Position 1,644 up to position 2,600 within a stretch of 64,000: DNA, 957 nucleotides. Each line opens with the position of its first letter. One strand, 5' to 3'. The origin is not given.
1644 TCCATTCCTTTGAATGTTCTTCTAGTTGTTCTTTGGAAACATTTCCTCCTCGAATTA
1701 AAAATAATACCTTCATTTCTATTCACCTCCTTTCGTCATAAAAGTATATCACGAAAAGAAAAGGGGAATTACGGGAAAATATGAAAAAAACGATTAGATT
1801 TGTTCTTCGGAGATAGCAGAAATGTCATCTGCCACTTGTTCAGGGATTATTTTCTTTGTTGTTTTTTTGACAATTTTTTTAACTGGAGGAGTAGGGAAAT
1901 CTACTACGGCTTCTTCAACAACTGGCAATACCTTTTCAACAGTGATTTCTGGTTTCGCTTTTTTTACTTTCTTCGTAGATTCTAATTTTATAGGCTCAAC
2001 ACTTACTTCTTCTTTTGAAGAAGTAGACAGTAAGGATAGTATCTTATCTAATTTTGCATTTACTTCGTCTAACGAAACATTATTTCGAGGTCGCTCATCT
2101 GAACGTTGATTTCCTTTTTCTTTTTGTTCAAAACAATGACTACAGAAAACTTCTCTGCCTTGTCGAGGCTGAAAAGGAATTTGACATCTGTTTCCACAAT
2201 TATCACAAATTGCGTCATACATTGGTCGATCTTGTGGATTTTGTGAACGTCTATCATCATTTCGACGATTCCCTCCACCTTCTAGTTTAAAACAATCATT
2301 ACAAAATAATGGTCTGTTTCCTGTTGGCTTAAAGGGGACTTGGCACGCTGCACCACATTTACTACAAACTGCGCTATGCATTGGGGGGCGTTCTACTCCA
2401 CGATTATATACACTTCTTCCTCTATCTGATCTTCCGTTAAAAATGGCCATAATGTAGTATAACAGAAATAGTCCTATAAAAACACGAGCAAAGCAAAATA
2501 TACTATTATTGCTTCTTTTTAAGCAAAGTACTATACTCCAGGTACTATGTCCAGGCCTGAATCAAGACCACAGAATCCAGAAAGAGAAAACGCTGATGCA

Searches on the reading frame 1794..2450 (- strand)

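Call 12: search_protein_families(library=ncbifam, proteins=[window:1794-2450:-], max_evalue=0.00001)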
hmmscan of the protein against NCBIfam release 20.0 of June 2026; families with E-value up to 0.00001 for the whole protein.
window:1794-2450:- (218 aa): 1 family
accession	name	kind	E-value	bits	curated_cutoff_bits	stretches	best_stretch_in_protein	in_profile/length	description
TIGR04272.1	cxxc_cxxc_Mbark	domain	9e-31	105.3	36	2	75-110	1-36/37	CxxC-x17-CxxC domain-containing protein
